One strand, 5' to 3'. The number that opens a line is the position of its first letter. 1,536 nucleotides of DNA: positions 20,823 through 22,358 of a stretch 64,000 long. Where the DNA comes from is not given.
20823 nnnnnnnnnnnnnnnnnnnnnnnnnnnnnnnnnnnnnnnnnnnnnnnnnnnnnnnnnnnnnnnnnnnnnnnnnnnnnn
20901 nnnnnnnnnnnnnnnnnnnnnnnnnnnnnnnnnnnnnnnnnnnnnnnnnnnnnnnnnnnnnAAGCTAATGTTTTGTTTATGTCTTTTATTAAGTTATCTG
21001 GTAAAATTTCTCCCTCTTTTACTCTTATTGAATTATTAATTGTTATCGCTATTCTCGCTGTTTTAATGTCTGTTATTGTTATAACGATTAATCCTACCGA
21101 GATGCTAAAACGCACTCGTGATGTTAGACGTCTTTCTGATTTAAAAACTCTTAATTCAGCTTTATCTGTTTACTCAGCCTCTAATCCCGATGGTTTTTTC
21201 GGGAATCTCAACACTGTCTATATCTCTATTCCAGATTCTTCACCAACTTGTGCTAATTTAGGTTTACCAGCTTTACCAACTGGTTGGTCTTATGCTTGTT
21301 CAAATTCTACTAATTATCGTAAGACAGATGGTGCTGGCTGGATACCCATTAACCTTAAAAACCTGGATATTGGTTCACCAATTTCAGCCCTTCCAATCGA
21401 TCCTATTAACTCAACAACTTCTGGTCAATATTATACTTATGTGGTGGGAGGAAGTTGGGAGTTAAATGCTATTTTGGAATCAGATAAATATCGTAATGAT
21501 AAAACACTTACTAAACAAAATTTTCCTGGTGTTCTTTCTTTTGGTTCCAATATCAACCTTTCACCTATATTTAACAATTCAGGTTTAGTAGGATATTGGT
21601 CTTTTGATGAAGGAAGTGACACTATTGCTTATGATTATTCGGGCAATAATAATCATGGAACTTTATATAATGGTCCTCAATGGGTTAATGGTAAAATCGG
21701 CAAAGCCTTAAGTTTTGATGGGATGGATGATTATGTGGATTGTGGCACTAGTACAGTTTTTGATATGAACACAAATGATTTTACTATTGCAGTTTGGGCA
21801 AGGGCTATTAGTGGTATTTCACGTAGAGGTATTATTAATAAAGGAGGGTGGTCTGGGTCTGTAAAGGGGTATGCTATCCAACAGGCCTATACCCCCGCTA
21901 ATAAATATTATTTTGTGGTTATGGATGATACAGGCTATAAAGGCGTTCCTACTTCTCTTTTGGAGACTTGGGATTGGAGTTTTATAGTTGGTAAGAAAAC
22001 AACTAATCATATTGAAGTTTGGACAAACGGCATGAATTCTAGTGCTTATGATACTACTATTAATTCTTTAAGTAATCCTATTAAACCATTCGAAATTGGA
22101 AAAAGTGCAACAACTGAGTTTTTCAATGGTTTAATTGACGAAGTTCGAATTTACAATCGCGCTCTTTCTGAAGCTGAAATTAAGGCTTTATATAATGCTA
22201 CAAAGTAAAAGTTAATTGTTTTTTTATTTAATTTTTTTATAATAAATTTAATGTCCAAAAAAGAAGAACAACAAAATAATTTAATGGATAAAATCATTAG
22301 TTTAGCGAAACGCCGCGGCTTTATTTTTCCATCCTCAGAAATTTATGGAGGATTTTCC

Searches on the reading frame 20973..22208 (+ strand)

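Call 87: search_protein_families(library=pfam, proteins=[window:20973-22208:+], max_evalue=0.001)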
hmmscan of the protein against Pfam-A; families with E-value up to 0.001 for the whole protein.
window:20973-22208:+ (411 aa): 2 families
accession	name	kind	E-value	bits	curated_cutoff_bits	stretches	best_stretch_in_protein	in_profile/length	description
PF13385.13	Laminin_G_3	-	9.9e-19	68.4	27.6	1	249-404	1-151/151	Concanavalin A-like lectin/glucanases superfamily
PF07963.17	N_methyl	-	5e-05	23.1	21.2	1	16-35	7-26/27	Prokaryotic N-terminal methylation motif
